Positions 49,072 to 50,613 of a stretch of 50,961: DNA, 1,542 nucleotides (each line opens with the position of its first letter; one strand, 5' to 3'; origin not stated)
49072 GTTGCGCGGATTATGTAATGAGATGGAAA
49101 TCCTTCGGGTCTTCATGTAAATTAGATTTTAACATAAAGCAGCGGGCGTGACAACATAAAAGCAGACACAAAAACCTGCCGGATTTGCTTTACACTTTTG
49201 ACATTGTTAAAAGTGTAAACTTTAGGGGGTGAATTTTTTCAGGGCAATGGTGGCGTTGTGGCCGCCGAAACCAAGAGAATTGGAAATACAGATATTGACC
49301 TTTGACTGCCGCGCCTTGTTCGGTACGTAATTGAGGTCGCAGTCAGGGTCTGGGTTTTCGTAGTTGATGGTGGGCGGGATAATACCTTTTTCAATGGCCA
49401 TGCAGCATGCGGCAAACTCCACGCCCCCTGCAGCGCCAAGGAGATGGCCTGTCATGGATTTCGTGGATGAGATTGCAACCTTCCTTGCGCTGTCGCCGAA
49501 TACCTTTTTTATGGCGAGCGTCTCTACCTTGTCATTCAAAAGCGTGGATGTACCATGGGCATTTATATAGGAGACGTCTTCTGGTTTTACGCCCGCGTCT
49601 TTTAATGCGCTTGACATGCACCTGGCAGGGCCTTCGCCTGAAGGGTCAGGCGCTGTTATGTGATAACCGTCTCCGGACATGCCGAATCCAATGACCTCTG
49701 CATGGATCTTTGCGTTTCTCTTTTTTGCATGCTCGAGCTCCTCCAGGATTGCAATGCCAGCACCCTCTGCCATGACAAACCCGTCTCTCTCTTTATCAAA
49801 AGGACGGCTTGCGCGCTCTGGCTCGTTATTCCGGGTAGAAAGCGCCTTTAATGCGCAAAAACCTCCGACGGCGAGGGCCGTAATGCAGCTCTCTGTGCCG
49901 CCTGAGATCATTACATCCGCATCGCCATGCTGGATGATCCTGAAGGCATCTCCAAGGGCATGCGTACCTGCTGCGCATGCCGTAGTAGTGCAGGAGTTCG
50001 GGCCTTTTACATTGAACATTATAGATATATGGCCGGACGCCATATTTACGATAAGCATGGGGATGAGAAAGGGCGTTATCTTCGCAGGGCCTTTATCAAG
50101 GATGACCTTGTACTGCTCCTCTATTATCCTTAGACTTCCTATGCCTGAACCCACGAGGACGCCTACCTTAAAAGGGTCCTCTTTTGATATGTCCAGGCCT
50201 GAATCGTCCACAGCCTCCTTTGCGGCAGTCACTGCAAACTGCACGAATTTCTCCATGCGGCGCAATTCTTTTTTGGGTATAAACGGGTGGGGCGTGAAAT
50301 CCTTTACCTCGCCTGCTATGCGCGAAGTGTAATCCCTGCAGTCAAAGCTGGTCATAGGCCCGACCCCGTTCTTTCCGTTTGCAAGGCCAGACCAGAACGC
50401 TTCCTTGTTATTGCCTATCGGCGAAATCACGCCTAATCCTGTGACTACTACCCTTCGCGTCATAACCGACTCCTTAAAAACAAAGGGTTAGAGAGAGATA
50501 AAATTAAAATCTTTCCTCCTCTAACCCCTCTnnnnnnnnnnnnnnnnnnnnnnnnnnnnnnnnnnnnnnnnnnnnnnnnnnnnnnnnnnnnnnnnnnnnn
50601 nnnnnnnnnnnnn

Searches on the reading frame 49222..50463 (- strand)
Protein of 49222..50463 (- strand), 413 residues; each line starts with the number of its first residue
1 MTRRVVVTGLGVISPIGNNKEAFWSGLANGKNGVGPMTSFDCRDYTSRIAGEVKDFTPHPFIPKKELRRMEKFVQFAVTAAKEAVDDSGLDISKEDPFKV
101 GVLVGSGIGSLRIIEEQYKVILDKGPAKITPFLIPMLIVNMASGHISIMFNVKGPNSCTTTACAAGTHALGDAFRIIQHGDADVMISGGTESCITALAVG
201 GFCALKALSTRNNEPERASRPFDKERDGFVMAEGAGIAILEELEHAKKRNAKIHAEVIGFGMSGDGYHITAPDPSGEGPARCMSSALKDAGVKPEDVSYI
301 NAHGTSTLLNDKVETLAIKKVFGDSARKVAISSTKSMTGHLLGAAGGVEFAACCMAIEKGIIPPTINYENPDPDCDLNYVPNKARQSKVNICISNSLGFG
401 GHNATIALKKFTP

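Call 5: search_protein_families(library=pfam, proteins=[window:49222-50463:-], max_evalue=0.01)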
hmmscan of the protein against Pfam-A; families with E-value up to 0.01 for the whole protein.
window:49222-50463:- (413 aa): 3 families
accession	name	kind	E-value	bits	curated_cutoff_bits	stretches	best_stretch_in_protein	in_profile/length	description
PF00109.32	ketoacyl-synt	-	9.4e-59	199.5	20.8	1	3-246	2-252/252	Beta-ketoacyl synthase, N-terminal domain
PF02801.28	Ketoacyl-synt_C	-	3.7e-43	146.8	20.8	1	254-369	1-119/119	Beta-ketoacyl synthase, C-terminal domain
PF00108.29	Thiolase_N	-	0.00043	20.2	26.4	1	159-192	81-114/260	Thiolase, N-terminal domain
